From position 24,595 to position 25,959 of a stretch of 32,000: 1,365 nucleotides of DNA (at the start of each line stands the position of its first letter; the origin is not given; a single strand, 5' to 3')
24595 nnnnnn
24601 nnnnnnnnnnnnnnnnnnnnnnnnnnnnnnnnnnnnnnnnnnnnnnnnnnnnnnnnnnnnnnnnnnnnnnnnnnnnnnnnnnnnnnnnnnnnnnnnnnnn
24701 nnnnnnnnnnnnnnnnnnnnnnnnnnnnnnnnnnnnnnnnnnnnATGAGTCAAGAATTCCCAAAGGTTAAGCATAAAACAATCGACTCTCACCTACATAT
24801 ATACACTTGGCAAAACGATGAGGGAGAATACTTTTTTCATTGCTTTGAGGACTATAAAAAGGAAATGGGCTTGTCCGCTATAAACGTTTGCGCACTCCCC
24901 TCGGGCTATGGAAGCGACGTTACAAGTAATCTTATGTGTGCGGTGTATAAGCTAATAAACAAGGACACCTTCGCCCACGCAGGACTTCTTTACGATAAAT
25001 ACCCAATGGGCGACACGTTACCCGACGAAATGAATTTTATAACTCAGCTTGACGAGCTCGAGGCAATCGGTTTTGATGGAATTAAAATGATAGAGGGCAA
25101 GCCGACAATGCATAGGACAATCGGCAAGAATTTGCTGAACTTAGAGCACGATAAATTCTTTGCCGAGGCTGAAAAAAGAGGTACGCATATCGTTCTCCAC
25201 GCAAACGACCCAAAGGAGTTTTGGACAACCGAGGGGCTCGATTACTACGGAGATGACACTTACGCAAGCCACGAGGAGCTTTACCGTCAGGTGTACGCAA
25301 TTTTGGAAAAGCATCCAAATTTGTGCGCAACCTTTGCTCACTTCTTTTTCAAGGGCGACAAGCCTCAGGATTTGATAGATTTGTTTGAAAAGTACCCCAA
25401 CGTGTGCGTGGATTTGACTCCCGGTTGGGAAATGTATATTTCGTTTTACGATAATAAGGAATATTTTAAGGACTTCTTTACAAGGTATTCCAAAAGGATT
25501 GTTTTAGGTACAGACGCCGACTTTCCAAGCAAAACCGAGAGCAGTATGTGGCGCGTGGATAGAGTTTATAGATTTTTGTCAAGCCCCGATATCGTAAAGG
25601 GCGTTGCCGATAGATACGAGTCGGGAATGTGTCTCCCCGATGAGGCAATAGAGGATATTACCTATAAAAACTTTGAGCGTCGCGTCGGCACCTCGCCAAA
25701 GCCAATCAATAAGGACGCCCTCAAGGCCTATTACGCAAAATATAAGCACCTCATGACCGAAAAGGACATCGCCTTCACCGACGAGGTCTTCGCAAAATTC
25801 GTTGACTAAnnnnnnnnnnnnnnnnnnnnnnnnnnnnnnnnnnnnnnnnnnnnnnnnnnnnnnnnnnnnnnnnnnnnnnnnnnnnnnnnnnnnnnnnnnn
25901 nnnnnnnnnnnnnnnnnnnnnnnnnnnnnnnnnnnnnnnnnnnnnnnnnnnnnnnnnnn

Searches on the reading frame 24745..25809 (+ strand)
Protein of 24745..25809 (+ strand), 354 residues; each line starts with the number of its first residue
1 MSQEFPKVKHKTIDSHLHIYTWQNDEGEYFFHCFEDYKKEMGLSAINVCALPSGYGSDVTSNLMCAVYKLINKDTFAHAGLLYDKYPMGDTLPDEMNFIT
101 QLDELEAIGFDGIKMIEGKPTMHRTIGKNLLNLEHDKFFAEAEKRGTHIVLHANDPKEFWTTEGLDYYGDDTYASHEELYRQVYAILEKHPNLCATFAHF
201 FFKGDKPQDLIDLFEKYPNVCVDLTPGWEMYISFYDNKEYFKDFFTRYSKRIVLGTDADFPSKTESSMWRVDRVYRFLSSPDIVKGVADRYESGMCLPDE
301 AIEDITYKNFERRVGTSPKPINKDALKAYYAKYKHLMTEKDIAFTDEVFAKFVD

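Call 7: search_protein_families(library=pfam, proteins=[window:24745-25809:+], max_evalue=0.01)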
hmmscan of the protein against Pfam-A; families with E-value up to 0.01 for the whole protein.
window:24745-25809:+ (354 aa): 2 families
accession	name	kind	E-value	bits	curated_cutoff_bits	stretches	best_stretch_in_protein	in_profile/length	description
PF04909.20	Amidohydro_2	-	2.7e-08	34.4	26.4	1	107-265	104-254/289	Amidohydrolase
PF02671.26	PAH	-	0.0012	18.9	21.3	1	175-201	19-45/45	Paired amphipathic helix repeat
